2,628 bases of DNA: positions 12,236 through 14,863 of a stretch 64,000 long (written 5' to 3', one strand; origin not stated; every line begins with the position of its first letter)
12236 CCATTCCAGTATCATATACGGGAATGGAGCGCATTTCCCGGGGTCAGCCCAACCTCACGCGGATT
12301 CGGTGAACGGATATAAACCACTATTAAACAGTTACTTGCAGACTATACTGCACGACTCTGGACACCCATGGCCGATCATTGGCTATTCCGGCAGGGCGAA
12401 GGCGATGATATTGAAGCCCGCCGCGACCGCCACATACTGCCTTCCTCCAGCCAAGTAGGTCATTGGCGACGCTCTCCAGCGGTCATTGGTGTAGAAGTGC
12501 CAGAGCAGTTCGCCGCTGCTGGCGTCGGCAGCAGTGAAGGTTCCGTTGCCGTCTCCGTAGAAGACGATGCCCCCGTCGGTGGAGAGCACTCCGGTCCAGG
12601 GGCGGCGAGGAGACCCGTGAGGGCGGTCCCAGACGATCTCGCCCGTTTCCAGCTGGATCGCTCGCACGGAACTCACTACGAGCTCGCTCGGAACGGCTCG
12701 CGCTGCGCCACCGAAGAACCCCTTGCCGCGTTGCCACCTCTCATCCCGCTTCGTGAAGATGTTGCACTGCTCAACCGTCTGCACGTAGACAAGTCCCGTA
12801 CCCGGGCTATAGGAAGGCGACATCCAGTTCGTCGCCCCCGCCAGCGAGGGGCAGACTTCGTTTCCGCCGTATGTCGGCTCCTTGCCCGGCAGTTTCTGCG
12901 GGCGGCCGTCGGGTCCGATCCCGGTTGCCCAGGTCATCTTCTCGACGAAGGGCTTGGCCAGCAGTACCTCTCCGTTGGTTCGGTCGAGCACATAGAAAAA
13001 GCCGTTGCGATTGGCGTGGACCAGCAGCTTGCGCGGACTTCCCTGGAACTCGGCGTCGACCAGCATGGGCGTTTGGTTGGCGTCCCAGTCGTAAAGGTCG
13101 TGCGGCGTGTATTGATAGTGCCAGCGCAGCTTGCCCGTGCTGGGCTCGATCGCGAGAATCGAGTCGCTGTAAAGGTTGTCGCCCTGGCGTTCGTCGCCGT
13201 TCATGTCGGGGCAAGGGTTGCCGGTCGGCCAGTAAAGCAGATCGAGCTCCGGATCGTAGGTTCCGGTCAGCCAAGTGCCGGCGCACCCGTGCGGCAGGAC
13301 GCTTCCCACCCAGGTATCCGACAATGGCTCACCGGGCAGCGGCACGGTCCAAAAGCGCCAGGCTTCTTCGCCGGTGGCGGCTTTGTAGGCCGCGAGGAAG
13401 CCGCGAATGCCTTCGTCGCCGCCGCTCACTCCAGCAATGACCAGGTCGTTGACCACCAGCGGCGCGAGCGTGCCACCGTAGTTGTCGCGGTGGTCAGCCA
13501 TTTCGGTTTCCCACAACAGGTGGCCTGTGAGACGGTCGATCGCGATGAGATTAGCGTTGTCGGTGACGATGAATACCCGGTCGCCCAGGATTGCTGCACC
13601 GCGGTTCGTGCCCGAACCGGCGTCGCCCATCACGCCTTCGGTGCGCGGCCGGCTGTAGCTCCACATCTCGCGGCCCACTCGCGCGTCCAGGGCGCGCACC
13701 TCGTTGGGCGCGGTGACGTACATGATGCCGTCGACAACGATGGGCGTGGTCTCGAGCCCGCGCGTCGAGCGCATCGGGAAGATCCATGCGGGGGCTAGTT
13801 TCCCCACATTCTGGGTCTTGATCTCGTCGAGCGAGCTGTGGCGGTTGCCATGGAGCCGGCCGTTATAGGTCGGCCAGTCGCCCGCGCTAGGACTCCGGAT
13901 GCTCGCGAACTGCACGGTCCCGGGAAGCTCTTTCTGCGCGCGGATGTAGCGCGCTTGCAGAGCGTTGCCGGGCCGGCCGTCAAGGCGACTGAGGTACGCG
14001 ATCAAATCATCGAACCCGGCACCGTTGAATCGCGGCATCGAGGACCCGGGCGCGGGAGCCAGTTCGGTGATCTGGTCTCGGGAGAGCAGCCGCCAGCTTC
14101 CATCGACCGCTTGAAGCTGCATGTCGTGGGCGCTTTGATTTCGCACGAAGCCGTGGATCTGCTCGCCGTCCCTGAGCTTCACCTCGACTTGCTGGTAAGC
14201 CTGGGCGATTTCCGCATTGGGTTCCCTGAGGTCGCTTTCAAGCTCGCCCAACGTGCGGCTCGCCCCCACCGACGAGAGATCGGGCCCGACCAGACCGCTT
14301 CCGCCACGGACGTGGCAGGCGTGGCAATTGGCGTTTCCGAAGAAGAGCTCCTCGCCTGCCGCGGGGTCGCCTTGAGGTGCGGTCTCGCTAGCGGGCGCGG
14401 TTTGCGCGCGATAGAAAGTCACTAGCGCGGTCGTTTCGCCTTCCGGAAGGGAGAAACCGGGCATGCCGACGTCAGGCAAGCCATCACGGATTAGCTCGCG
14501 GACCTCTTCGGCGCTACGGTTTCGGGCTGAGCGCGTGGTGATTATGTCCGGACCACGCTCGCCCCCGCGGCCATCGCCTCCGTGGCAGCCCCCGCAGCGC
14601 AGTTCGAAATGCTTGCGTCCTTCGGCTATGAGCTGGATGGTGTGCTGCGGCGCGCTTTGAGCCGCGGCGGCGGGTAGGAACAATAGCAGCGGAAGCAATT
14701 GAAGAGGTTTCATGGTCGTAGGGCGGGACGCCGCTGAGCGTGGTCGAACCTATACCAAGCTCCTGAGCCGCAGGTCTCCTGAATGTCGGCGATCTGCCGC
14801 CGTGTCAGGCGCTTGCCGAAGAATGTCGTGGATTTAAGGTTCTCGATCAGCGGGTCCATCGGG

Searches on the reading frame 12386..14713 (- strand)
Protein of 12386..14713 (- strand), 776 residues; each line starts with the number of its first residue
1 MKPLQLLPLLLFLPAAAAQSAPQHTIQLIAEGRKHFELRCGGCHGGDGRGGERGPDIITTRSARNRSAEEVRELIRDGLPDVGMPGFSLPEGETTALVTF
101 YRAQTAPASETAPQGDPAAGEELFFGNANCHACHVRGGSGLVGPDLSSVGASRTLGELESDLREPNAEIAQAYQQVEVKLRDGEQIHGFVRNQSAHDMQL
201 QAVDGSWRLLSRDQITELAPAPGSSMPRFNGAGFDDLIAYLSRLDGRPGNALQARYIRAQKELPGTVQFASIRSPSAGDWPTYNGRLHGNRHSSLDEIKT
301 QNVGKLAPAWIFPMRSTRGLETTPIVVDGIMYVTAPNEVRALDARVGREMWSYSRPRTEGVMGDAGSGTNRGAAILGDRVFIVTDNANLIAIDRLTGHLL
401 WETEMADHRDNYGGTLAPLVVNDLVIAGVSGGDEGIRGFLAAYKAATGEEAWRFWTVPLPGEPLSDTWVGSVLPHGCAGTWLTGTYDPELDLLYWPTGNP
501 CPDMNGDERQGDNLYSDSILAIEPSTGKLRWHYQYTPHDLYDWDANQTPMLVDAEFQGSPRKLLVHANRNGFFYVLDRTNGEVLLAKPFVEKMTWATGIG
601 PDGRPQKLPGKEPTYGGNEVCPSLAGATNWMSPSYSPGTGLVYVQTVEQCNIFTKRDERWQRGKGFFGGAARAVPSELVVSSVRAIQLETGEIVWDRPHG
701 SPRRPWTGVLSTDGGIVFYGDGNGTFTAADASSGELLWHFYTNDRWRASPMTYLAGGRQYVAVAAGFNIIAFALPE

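Call 63: search_protein_families(library=pfam, proteins=[window:12386-14713:-], max_evalue=0.001)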
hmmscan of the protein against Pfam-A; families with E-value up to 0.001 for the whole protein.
window:12386-14713:- (776 aa): 5 families
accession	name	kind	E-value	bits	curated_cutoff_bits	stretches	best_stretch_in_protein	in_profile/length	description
PF01011.28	PQQ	-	5.2e-83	280.2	26.7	2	280-585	1-336/595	Glucose/ethanol/alcohol dehydrogenase, beta-propeller domain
PF13360.13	PQQ_2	-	1.2e-25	91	27.6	2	318-452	63-193/233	Outer membrane protein assembly factor BamB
PF13442.11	Cytochrome_CBB3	-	2.9e-11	43.9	27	1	29-100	3-67/68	Cytochrome C oxidase, cbb3-type, subunit III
PF00034.26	Cytochrom_C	-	4.3e-11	44.4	21.3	1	29-72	1-45/90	Cytochrome c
PF13570.13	Beta-prop_ACSF4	-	6.3e-08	32.8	133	0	684-758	32-105/329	Beta-alanine-activating enzyme, beta-propeller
